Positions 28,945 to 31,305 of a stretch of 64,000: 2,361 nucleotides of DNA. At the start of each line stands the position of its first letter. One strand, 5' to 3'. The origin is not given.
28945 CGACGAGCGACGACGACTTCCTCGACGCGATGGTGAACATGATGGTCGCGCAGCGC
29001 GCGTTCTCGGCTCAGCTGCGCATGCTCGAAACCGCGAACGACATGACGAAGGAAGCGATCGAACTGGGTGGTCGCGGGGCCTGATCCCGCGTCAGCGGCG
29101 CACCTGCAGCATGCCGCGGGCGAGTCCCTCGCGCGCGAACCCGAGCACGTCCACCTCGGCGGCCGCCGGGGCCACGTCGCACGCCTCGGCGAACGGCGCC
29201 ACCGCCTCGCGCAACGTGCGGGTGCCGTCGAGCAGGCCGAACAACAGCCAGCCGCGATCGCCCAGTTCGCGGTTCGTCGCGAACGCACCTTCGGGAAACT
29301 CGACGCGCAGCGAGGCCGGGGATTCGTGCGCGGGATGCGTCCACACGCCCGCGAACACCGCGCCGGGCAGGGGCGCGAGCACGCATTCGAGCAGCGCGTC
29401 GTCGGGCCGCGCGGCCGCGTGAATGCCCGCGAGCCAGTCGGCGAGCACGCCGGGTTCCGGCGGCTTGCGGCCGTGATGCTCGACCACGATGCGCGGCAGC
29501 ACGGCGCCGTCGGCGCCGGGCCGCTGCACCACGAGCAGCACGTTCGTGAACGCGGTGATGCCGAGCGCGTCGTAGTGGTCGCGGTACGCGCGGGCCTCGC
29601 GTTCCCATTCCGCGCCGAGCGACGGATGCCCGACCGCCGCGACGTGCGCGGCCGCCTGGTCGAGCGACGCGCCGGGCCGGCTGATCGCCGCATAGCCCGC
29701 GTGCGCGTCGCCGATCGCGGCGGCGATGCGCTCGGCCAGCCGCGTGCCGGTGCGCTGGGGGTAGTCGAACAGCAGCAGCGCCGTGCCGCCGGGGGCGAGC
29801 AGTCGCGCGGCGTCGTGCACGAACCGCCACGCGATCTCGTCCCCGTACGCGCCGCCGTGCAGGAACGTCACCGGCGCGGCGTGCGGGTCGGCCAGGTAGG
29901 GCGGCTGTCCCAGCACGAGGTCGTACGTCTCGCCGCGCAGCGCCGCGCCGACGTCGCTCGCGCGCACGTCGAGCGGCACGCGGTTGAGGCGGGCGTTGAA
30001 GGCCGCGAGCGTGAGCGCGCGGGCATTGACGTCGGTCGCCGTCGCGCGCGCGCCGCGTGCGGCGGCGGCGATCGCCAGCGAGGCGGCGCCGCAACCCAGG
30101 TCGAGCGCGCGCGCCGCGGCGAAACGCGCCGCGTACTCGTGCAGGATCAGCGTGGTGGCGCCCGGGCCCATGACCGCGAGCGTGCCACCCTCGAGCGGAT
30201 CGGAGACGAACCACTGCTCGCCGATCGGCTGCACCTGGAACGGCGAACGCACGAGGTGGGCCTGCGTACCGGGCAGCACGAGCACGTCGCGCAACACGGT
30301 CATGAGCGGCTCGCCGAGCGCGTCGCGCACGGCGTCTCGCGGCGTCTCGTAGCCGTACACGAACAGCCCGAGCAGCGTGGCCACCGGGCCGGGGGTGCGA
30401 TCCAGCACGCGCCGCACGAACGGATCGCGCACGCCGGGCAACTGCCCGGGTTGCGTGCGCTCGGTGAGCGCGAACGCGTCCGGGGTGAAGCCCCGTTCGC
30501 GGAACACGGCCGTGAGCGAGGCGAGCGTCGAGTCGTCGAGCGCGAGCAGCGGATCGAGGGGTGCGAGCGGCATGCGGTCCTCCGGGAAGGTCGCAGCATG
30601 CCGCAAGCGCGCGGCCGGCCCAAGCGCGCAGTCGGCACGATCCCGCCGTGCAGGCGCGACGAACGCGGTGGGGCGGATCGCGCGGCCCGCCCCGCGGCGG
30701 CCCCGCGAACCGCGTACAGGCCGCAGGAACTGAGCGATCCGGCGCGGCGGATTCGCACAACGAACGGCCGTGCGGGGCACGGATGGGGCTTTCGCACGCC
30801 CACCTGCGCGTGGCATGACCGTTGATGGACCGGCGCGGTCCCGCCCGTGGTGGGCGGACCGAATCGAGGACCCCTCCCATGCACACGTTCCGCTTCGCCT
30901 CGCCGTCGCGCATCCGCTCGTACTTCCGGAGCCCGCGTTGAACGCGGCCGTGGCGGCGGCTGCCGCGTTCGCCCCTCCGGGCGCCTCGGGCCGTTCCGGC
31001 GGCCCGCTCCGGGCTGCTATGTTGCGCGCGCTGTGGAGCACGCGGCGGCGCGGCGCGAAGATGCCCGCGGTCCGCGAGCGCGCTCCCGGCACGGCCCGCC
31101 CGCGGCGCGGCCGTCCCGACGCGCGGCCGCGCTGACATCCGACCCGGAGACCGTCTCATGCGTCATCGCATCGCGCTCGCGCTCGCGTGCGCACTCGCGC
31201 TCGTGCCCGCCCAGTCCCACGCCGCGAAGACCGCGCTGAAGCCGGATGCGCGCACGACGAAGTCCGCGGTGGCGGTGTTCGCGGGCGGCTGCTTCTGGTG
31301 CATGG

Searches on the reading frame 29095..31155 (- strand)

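Call 74: search_protein_families(library=pfam, proteins=[window:29095-31155:-], max_evalue=0.00001)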
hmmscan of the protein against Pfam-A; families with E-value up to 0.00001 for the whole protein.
window:29095-31155:- (687 aa): 4 families
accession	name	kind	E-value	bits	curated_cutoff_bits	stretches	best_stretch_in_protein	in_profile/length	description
PF05175.20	MTS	-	3e-15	56.7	23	1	334-467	20-144/170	Methyltransferase small domain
PF06325.19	PrmA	-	1.6e-06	28.2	22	1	348-414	163-230/296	Ribosomal protein L11 methyltransferase (PrmA)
PF13649.12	Methyltransf_25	-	2.5e-06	28.5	27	0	351-416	2-70/97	Methyltransferase domain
PF08241.18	Methyltransf_11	-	8.8e-06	26.7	21.2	0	351-415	1-65/95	Methyltransferase domain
